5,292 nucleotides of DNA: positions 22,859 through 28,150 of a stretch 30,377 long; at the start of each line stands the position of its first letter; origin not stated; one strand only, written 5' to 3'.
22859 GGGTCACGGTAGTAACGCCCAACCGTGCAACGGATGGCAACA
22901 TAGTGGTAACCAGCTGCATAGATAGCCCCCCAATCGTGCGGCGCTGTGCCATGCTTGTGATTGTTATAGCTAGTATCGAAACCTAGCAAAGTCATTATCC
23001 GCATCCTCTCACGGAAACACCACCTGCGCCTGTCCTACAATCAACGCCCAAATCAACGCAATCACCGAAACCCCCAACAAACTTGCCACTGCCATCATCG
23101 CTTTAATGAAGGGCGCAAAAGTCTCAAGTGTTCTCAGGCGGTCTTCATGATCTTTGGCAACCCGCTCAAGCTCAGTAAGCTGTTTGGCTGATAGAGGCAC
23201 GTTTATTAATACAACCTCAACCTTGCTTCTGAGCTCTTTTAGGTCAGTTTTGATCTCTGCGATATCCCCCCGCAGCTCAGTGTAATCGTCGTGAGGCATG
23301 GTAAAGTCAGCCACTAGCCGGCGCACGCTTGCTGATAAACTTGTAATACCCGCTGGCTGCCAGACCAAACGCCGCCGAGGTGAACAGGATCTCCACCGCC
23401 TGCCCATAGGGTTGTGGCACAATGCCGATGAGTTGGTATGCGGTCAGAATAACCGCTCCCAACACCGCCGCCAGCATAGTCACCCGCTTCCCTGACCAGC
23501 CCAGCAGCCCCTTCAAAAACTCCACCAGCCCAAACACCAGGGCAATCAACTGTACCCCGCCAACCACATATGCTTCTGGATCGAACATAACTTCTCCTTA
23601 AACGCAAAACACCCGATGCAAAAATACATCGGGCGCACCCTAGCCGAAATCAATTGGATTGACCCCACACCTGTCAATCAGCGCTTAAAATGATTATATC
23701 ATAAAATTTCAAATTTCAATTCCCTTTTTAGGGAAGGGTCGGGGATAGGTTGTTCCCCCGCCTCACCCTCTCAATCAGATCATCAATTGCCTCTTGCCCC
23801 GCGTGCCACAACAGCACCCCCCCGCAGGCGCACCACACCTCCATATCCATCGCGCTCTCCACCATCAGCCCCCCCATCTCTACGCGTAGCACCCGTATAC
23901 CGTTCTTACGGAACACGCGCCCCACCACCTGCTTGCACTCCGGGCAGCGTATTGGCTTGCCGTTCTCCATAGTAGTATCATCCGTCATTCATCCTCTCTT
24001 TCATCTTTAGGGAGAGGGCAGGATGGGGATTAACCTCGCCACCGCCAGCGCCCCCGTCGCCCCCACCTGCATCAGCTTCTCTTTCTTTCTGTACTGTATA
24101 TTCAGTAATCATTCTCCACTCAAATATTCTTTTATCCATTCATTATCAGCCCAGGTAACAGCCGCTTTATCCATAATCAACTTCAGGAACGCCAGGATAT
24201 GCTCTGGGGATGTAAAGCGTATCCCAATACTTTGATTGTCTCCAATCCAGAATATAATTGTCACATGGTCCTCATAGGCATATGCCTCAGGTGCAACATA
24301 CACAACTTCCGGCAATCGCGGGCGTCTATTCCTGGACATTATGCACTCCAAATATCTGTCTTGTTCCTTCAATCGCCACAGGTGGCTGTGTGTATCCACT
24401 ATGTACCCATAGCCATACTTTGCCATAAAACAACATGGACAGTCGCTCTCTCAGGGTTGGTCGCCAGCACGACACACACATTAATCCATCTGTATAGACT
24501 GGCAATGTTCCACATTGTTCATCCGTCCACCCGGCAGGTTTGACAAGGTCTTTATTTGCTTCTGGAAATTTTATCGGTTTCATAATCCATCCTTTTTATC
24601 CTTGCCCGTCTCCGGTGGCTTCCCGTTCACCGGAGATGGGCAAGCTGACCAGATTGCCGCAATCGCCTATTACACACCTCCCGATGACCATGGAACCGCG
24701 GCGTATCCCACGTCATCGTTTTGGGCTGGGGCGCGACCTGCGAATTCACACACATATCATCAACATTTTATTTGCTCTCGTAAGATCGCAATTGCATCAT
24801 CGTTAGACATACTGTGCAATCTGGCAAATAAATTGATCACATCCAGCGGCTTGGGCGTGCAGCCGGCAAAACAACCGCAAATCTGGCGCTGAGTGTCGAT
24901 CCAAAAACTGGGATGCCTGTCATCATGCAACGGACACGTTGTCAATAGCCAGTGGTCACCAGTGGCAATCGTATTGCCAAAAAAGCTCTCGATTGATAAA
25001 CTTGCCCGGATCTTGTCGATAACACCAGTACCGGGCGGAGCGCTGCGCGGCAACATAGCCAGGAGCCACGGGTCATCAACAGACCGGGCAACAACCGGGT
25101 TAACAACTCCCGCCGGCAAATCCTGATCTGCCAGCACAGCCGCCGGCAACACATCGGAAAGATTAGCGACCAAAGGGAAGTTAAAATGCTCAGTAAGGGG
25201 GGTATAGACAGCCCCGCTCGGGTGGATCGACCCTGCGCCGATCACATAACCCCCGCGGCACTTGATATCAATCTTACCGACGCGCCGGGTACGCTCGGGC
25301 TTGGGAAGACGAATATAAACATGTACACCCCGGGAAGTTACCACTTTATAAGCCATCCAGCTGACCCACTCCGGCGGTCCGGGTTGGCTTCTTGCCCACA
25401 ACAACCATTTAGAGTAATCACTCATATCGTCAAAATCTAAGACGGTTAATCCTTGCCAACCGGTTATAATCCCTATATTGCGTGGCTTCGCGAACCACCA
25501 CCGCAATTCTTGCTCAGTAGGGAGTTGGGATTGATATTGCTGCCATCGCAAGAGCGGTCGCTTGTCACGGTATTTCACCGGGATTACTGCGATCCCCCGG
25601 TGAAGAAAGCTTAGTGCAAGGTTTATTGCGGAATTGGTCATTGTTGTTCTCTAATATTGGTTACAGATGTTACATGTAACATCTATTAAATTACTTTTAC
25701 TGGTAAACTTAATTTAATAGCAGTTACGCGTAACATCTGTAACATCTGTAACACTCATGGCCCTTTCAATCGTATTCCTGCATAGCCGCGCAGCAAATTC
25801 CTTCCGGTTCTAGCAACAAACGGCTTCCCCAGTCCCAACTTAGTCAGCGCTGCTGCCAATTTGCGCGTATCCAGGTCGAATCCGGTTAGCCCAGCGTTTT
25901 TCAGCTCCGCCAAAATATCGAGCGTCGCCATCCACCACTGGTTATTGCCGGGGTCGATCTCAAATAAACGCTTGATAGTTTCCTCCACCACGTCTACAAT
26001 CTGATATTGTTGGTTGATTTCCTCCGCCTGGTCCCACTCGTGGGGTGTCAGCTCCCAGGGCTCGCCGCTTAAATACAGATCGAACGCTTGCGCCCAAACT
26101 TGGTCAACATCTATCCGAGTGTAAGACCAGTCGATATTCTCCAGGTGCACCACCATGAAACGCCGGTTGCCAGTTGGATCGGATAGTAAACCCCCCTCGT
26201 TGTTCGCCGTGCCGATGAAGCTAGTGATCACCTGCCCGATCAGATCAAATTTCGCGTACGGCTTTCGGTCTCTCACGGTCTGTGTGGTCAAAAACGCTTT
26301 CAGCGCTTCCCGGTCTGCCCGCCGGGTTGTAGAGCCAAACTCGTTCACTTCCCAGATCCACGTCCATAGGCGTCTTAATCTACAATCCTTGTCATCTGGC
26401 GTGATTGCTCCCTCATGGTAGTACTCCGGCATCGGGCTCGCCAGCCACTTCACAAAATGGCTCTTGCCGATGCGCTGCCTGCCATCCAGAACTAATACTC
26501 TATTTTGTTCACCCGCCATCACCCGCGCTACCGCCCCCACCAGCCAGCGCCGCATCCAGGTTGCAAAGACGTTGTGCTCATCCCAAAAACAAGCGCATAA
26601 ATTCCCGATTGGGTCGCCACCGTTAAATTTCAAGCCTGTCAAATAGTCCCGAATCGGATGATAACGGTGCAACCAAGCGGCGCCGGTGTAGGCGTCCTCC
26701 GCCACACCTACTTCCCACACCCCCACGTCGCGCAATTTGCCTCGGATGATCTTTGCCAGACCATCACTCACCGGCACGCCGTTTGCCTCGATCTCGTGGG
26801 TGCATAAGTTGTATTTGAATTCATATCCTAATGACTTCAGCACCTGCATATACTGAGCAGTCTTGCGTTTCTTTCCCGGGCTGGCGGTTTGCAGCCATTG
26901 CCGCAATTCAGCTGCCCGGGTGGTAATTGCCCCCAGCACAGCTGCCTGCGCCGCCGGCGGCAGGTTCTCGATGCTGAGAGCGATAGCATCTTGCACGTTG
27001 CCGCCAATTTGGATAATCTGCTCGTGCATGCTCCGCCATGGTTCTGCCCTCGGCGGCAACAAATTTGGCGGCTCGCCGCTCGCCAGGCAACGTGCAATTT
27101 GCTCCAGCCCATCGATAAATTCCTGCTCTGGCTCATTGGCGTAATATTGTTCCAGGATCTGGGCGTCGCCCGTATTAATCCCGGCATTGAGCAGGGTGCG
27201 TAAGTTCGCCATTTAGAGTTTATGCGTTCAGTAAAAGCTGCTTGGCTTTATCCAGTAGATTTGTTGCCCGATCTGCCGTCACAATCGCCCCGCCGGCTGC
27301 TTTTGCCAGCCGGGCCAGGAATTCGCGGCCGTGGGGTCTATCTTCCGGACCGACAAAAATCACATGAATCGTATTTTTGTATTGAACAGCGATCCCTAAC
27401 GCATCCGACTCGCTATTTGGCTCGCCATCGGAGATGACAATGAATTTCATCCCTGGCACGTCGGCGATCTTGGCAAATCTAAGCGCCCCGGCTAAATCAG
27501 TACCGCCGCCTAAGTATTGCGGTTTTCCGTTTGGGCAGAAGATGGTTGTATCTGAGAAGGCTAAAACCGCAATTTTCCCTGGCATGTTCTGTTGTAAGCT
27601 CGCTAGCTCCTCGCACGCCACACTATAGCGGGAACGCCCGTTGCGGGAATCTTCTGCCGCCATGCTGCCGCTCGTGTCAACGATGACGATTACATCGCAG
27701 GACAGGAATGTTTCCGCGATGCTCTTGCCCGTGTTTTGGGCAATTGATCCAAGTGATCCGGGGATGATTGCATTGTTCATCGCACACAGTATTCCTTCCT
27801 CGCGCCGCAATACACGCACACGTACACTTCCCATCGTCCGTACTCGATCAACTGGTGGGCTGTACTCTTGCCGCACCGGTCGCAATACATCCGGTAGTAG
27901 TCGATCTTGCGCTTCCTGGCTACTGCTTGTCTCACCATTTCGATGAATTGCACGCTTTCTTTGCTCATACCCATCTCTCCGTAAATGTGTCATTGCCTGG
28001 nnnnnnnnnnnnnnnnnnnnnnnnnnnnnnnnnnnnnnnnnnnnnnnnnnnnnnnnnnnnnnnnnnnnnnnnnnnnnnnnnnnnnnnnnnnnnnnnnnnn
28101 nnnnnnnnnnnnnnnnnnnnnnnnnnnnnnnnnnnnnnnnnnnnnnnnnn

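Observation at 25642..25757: Dense palindrome and iteron block between helicase and primase-polymerase genes: candidate origin of replication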

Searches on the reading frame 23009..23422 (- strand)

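Call 7: search_protein_families(library=pfam, proteins=[window:23009-23422:-], max_evalue=0.01)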
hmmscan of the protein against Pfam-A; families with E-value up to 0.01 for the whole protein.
window:23009-23422:- (137 aa): 2 families
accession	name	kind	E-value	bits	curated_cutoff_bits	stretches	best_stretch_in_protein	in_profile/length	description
PF14257.11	DUF4349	-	0.0016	18.3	27.7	1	48-130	125-204/213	Domain of unknown function (DUF4349)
PF08614.16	ATG16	-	0.009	16.6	33.7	1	18-101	71-151/200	Autophagy protein 16 (ATG16)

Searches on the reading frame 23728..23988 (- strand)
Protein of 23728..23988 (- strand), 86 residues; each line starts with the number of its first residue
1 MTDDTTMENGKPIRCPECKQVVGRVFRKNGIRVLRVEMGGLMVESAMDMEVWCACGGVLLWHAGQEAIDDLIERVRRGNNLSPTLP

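Call 7: search_protein_families(library=pfam, proteins=[window:23728-23988:-], max_evalue=0.01)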
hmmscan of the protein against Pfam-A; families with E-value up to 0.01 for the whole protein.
window:23728-23988:- (86 aa): 1 family
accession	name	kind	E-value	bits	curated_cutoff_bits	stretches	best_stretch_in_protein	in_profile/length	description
PF20120.5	DUF6510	-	0.0085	16.4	26.4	0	9-37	48-76/86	Family of unknown function (DUF6510)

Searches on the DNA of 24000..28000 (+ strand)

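Call 6: search_dna_similar(query=window:24000-28000:+, collection=phages, mode=near, max_rows=30)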
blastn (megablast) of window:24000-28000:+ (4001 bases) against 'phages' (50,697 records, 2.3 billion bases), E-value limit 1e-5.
No match.

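Call 48: search_rna_families(source=window, start=25300, end=26100, threshold=evalue, max_evalue=1)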
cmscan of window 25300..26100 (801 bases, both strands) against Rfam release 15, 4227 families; matches with E-value up to 1: 6.
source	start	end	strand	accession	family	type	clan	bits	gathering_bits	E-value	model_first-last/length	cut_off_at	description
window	25658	25745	+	RF03714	MIR774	Gene; miRNA;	-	29.7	80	0.0017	1-98/98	no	MIR774 microRNA precursor family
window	25672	25765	+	RF02752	ES056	Gene; sRNA;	-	23.5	43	0.17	1-92/92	no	ES056 sRNA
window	25660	25743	-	RF00885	MIR821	Gene; miRNA;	-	22.3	249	0.084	92-184/275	no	MIR821 microRNA precursor family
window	25656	25746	-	RF03689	mir-5892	Gene; miRNA;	-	21.3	82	0.18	1-90/90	no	mir-5892 microRNA precursor family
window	25658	25746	+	RF00909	mir-883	Gene; miRNA;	-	20.6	85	0.24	1-77/77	no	mir-883 microRNA precursor family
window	25664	25738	+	RF04109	mir-1305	Gene; miRNA;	-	20.5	63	0.43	1-83/83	no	mir-1305 microRNA precursor family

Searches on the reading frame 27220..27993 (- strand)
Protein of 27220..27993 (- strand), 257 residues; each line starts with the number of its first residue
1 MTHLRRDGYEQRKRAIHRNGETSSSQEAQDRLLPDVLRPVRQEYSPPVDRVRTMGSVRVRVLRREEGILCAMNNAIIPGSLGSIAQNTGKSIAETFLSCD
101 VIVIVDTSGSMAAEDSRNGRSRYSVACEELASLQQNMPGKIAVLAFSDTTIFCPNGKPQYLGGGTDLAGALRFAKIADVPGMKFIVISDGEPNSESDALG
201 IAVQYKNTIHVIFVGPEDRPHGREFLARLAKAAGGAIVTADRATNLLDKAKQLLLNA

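Call 7: search_protein_families(library=pfam, proteins=[window:27220-27993:-], max_evalue=0.01)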
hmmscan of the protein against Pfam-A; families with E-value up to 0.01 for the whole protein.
window:27220-27993:- (257 aa): 2 families
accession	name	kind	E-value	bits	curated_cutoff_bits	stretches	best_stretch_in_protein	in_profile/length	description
PF13519.12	VWA_2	-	9.8e-06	26.6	27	1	101-149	1-48/107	von Willebrand factor type A domain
PF00092.34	VWA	-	0.0049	17.5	23.8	0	184-244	107-166/174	von Willebrand factor type A domain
